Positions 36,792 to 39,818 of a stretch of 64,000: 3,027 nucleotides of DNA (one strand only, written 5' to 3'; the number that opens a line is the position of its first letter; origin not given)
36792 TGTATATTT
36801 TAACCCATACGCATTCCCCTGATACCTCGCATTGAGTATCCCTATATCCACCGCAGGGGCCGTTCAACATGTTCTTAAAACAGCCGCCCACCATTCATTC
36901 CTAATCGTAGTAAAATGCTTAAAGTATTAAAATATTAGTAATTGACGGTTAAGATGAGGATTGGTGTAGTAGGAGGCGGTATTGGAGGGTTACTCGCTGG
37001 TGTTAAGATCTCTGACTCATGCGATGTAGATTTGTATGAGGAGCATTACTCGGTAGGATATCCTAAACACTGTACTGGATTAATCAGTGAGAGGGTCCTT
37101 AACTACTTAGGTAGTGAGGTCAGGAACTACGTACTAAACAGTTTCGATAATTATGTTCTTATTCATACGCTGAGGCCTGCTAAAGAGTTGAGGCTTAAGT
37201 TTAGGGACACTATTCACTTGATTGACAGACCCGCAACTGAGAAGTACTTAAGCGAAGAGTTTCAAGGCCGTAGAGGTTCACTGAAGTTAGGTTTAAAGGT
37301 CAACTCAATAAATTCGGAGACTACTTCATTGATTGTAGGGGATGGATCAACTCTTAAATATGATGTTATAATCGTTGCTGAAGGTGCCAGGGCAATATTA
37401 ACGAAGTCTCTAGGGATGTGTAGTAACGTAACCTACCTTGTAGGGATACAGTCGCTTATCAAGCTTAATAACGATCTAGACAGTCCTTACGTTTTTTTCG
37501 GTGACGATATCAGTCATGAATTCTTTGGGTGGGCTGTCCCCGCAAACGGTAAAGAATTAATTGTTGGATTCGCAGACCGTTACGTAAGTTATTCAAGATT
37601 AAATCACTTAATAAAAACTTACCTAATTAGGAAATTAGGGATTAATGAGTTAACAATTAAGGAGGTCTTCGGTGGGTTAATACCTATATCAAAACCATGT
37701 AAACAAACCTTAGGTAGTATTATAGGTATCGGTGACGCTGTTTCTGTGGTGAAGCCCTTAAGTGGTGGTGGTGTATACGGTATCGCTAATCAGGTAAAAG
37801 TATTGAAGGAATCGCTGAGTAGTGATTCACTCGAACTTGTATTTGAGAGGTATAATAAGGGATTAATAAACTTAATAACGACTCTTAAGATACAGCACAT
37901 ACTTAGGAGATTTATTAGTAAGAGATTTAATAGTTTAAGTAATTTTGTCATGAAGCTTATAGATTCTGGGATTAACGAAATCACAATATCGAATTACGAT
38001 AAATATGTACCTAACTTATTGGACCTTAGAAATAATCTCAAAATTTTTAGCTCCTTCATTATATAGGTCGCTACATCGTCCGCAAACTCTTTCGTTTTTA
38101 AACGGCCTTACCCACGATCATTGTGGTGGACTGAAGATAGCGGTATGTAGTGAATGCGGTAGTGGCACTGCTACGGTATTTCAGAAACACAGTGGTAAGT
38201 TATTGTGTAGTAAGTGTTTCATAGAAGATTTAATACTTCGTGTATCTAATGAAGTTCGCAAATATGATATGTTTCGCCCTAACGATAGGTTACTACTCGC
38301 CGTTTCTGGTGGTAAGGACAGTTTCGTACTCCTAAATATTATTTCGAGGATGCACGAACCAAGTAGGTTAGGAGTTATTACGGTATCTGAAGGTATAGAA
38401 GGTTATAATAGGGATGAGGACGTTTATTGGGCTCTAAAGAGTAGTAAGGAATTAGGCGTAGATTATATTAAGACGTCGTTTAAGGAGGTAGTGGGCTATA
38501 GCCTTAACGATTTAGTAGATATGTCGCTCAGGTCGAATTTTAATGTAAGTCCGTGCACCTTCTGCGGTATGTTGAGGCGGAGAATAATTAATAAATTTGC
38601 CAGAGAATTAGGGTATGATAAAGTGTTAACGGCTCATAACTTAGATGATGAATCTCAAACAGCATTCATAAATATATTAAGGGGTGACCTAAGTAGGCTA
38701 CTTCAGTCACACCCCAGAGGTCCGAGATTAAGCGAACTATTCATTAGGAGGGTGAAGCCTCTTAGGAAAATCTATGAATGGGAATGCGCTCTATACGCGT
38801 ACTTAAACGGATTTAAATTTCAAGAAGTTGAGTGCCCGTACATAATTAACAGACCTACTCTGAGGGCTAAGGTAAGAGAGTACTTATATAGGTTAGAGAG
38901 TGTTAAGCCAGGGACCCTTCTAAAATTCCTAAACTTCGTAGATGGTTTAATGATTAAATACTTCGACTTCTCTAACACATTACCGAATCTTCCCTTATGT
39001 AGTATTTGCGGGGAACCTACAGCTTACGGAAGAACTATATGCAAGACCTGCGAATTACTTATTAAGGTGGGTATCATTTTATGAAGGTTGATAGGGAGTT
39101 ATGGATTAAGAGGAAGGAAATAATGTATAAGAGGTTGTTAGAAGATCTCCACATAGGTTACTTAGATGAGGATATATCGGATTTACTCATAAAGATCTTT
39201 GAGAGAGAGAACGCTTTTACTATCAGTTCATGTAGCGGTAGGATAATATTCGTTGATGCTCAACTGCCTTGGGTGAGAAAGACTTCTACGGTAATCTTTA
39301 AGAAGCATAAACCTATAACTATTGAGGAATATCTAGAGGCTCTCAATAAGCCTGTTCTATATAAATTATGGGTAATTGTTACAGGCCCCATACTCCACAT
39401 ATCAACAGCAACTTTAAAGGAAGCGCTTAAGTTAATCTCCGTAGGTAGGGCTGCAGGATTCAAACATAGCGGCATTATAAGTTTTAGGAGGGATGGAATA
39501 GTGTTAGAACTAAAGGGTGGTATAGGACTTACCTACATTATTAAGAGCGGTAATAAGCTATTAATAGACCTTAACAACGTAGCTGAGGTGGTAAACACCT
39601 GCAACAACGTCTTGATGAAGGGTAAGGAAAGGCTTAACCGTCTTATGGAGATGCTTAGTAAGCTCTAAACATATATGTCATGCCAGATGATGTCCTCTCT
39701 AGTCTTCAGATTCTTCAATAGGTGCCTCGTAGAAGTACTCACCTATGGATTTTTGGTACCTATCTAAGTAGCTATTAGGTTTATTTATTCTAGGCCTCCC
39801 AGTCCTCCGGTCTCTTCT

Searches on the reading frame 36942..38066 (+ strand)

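Call 60: search_protein_families(library=pfam, proteins=[window:36942-38066:+], max_evalue=0.01)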
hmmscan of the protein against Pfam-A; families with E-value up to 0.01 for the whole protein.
window:36942-38066:+ (374 aa): 2 families
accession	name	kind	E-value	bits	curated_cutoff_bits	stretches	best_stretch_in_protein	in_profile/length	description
PF07992.20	Pyr_redox_2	-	0.0011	18.9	26.1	1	6-164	2-124/291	Pyridine nucleotide-disulphide oxidoreductase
PF13450.12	NAD_binding_8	-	0.0022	18.7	21.9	1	9-39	1-32/68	NAD(P)-binding Rossmann-like domain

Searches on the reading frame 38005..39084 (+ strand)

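Call 60: search_protein_families(library=pfam, proteins=[window:38005-39084:+], max_evalue=0.01)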
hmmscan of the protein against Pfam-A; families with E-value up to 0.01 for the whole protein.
window:38005-39084:+ (359 aa): 2 families
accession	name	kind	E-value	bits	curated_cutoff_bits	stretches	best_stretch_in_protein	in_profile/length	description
PF01171.26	ATP_bind_3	-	3.3e-11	43.7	27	1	96-272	2-163/182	PP-loop family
PF22082.2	TtuA_LIM_N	-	5.5e-05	23.6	27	1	48-73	2-26/26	2-thiouridine synthetase TtuA, N-terminal LIM domain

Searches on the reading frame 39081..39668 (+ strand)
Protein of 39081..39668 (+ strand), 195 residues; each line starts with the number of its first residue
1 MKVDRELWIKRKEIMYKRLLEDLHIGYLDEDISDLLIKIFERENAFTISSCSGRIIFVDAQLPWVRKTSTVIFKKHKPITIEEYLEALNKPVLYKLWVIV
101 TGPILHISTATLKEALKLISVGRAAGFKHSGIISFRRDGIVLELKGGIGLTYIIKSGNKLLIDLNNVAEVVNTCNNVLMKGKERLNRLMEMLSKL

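Call 60: search_protein_families(library=pfam, proteins=[window:39081-39668:+], max_evalue=0.01)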
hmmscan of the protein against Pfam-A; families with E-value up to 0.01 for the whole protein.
window:39081-39668:+ (195 aa): 1 family
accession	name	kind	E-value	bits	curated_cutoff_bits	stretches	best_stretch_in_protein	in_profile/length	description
PF02676.19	TYW3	-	1.9e-38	132.4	27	1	11-193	2-210/211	Methyltransferase TYW3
